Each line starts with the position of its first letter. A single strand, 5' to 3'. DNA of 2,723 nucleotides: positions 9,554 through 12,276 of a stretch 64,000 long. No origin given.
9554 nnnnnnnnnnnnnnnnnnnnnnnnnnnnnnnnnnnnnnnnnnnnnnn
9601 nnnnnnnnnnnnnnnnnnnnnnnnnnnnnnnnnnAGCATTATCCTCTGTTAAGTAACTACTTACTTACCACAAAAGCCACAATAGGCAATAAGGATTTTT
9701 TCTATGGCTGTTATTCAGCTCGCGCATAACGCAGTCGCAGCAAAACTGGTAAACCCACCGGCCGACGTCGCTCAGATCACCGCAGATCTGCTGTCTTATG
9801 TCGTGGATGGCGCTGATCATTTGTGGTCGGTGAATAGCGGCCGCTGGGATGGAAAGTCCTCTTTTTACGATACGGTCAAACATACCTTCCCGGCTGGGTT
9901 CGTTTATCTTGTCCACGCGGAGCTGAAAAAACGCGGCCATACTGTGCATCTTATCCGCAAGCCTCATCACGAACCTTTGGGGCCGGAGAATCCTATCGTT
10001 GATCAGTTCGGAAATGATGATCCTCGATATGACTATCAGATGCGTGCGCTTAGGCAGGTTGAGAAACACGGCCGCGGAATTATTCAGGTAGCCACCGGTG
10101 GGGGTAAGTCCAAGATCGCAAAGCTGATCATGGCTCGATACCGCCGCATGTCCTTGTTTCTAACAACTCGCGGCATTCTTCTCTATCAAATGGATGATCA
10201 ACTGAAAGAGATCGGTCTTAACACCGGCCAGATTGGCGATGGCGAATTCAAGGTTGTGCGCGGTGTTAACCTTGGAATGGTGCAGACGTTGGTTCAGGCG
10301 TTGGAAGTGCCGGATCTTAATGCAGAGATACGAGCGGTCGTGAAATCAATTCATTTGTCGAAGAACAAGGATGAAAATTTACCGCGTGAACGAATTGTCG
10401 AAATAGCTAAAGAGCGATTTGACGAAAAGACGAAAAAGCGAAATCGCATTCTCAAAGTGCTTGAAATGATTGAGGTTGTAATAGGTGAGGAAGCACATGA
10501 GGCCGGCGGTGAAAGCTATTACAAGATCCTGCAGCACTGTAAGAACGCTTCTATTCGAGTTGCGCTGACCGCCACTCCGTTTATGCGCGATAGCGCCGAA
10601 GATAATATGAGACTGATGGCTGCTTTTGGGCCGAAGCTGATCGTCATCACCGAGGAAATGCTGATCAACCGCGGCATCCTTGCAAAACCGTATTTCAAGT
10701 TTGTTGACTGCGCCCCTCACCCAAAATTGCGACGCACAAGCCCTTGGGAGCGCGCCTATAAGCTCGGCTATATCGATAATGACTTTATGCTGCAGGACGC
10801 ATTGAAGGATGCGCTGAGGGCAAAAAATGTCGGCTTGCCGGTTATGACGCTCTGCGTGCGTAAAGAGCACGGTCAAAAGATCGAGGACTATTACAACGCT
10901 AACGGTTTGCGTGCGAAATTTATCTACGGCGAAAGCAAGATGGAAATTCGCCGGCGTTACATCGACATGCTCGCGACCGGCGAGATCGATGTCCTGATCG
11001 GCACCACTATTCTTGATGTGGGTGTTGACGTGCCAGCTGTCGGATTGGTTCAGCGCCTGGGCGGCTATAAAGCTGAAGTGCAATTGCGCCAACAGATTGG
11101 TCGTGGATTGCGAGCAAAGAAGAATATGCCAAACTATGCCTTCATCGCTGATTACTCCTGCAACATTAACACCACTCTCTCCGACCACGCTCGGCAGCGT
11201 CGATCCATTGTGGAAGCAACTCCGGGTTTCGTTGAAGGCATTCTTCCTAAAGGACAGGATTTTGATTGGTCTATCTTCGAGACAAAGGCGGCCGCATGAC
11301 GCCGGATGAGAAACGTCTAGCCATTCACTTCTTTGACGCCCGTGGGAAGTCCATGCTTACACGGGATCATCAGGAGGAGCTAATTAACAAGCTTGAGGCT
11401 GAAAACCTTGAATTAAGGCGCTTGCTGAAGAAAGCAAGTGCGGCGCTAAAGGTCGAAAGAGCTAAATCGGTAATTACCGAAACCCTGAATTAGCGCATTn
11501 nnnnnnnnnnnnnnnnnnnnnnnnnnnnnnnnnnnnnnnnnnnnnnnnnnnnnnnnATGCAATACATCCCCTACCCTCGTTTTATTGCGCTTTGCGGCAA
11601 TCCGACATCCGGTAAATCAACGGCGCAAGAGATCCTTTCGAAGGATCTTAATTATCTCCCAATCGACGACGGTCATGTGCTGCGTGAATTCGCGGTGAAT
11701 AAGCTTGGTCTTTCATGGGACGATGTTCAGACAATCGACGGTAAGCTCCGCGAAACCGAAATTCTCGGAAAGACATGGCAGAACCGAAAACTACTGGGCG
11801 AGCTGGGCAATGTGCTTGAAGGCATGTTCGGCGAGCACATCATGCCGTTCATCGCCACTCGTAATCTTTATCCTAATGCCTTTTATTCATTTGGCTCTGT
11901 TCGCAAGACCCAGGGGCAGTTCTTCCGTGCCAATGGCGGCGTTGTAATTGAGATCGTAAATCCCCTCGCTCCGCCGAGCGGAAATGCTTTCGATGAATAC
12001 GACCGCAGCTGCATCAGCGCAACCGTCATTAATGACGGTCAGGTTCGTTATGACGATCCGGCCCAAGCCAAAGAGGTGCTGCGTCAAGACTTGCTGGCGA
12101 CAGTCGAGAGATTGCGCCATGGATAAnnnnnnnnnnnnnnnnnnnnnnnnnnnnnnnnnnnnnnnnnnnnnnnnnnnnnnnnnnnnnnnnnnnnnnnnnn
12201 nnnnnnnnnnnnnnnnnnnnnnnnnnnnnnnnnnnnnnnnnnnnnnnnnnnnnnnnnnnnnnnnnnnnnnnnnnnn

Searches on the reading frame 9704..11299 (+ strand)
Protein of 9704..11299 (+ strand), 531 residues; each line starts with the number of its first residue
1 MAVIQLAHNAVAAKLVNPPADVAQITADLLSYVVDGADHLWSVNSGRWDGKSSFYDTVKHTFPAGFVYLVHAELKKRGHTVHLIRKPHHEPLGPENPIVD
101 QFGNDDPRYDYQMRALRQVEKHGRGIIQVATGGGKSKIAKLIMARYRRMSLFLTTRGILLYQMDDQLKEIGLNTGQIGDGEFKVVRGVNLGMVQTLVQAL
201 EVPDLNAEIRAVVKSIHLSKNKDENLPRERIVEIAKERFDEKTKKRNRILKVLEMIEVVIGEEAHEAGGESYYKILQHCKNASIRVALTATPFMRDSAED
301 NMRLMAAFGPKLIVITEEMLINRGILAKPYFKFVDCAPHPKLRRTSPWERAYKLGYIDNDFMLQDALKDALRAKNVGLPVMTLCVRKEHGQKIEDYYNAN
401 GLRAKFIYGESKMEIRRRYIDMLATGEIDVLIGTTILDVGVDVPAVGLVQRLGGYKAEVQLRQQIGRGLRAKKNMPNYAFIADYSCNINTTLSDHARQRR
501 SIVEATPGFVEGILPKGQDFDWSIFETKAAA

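Call 8: search_protein_families(library=pfam, proteins=[window:9704-11299:+], max_evalue=0.01)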
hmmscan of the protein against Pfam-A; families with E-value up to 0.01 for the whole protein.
window:9704-11299:+ (531 aa): 4 families
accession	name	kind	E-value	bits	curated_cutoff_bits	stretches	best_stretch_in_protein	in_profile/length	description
PF04851.21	ResIII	-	1.7e-15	57.7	22.5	1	109-293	5-163/164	Type III restriction enzyme, res subunit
PF00271.37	Helicase_C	-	4.5e-10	40.2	23.5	1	366-471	5-109/110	Helicase conserved C-terminal domain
PF00270.35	DEAD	-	5e-07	30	26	1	110-295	2-162/167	DEAD/DEAH box helicase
PF16203.11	ERCC3_RAD25_C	-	0.0025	17.6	27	1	399-480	77-160/248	ERCC3/RAD25/XPB C-terminal helicase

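Call 9: search_protein_families(library=phrogs, proteins=[window:9704-11299:+], max_evalue=0.01)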
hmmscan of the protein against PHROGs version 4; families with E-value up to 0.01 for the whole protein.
window:9704-11299:+ (531 aa): 7 families
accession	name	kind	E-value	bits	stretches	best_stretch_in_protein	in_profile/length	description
phrog_16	-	DNA, RNA and nucleotide metabolism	4.3e-78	264.5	2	105-497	270-610/986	DNA helicase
phrog_9690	-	DNA, RNA and nucleotide metabolism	2.2e-31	110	1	252-502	37-291/306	DNA helicase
phrog_14619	-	DNA, RNA and nucleotide metabolism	4.8e-10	40.4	1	35-265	38-286/314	DNA helicase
phrog_16259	-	DNA, RNA and nucleotide metabolism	7.1e-08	33.1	1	4-196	4-214/330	DNA helicase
phrog_27849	-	unknown function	4.6e-05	22.7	1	380-472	449-546/664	-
phrog_2488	-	DNA, RNA and nucleotide metabolism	0.00018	21.4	1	100-168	12-92/579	DNA helicase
phrog_34613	-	unknown function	0.00038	19.7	1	401-509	493-597/666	-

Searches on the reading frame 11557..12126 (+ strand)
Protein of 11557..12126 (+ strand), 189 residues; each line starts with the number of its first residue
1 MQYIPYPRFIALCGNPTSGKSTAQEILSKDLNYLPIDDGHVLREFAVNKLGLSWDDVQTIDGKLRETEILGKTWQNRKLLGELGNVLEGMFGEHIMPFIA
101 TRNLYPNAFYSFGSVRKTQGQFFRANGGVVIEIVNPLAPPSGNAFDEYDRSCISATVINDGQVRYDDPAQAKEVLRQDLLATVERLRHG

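Call 8: search_protein_families(library=pfam, proteins=[window:11557-12126:+], max_evalue=0.01)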
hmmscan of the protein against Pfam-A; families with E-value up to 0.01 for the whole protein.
window:11557-12126:+ (189 aa): 3 families
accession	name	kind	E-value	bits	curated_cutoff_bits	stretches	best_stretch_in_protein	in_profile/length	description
PF13238.12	AAA_18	-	5.7e-05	24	29.4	1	10-60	1-45/128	AAA domain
PF13207.12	AAA_17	-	0.00034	21.3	27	1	14-75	2-62/136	AAA domain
PF02224.24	Cytidylate_kin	-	0.0055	16.9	26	1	10-55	1-46/211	Cytidylate kinase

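Call 9: search_protein_families(library=phrogs, proteins=[window:11557-12126:+], max_evalue=0.01)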
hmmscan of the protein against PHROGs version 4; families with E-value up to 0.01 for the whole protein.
window:11557-12126:+ (189 aa): 2 families
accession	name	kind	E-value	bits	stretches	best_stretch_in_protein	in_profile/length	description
phrog_139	-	other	3.6e-10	40.8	1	5-166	81-251/342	deoxynucleoside monophosphate kinase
phrog_10255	-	other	0.0012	19.6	1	10-55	4-48/230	kinase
